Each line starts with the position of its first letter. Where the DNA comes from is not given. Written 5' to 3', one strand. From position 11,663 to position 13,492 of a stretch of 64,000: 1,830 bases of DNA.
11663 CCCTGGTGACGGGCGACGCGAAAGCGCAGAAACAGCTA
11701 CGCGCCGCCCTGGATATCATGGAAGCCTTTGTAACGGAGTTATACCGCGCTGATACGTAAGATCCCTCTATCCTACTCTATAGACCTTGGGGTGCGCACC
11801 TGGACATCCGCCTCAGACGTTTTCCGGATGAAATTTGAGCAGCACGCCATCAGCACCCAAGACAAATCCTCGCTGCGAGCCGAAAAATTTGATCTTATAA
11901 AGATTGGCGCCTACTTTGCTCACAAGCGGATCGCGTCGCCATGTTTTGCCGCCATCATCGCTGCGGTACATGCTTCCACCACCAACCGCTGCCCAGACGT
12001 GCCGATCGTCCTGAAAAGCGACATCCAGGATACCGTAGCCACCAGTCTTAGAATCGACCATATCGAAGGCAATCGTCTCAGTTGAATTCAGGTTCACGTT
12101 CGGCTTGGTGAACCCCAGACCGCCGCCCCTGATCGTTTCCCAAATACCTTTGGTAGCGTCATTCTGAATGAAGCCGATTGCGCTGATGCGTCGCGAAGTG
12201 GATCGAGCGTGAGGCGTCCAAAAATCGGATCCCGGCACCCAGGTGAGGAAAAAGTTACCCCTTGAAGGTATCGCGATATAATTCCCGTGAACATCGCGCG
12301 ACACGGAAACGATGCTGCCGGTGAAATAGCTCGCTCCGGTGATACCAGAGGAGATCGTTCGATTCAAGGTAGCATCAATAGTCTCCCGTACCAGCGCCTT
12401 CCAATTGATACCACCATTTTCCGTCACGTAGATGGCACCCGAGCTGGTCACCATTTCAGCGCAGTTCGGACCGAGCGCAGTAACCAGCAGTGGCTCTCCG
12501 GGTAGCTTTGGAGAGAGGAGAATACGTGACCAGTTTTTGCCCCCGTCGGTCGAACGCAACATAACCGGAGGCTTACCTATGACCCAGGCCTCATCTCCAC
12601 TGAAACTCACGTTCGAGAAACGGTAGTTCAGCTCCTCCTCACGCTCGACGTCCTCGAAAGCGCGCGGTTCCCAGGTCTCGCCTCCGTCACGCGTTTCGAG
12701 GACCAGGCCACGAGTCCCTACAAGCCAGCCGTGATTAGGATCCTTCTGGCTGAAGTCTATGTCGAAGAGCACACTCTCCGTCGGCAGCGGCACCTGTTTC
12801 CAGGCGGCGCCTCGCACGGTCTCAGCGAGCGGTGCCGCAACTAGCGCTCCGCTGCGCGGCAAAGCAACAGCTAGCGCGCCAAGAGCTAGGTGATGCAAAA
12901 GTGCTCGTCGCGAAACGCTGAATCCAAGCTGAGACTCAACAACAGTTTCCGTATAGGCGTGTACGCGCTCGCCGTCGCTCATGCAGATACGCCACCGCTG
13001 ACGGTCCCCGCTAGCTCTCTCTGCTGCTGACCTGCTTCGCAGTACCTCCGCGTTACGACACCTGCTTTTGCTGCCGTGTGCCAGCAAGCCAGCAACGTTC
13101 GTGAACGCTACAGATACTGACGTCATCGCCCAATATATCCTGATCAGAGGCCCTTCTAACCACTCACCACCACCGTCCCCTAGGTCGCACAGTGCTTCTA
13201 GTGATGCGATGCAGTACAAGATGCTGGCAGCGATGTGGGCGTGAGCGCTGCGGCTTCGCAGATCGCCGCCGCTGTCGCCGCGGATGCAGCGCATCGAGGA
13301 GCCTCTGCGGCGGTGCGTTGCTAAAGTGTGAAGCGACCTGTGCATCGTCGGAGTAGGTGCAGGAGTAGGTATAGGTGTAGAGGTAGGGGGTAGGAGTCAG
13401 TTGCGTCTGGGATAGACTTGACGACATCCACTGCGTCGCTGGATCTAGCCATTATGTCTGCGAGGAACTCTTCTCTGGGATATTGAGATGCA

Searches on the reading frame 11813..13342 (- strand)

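Call 35: search_protein_families(library=pfam, proteins=[window:11813-13342:-], max_evalue=0.001)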
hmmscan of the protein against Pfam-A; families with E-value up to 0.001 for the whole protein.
window:11813-13342:- (509 aa): 3 families
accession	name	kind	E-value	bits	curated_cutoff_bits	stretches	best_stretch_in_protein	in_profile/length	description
PF14870.12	PSII_BNR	-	1.1e-116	389.8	27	1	177-504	5-302/303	Photosynthesis system II assembly factor YCF48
PF02012.26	BNR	-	8e-12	43.7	27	0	459-469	1-11/12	BNR/Asp-box repeat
PF15902.12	Sortilin-Vps10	-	5.6e-07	29.1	33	0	262-316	4-59/446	Sortilin, neurotensin receptor 3,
